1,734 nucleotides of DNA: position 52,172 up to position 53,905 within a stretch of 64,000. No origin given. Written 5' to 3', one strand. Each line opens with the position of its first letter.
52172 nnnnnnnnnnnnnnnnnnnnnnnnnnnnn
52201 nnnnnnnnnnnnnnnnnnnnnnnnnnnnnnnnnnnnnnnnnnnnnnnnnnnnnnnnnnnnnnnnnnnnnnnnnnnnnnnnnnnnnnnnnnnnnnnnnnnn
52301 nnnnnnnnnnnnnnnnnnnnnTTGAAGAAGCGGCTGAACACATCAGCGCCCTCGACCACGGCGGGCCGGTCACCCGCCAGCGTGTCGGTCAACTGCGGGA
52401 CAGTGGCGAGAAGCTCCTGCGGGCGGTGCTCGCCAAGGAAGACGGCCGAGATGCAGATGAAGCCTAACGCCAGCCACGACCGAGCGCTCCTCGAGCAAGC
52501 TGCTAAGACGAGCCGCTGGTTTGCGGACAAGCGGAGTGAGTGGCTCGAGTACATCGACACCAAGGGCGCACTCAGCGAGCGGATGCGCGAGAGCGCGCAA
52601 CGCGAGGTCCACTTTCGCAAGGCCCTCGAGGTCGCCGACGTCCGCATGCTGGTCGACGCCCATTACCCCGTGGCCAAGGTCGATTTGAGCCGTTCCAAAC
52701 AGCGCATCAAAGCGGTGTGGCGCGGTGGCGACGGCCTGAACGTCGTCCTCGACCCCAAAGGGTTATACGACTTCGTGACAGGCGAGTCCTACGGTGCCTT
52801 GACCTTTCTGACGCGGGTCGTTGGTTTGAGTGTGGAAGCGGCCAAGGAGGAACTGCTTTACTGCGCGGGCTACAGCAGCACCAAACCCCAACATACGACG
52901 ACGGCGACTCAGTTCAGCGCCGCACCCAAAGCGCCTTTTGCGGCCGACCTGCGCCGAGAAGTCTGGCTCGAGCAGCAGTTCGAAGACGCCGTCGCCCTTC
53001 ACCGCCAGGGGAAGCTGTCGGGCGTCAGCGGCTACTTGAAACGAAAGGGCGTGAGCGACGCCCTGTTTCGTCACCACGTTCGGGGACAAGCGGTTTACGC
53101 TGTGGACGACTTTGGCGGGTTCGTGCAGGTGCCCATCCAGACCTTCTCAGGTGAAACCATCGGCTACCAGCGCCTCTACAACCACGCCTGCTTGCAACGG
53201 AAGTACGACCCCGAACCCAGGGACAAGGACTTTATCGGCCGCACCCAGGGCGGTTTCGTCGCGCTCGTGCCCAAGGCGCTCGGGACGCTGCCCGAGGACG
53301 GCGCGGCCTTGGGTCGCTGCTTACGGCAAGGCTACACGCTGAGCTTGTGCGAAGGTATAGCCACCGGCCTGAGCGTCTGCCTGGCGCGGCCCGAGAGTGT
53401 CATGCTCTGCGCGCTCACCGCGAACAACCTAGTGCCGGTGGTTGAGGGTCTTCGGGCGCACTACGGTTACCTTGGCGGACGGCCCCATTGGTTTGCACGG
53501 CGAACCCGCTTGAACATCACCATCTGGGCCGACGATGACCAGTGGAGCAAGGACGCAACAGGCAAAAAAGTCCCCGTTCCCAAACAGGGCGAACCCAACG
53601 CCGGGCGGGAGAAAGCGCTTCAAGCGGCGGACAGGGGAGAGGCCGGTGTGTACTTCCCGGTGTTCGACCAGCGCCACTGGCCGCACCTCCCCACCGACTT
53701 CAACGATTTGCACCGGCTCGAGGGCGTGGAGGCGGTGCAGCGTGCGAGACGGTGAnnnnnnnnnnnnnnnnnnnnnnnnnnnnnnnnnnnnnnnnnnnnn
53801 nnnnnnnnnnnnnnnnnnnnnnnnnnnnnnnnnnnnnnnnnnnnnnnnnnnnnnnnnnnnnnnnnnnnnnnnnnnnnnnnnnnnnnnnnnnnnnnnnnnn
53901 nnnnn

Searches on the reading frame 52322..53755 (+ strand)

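Call 104: search_protein_families(library=pfam, proteins=[window:52322-53755:+], max_evalue=0.0001)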
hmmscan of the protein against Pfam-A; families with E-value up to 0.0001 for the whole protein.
window:52322-53755:+ (477 aa): 1 family
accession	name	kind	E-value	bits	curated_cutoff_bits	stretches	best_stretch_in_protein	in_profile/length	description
PF13362.12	Toprim_3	-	3.9e-05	24.4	27.2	0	340-468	2-93/95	Toprim domain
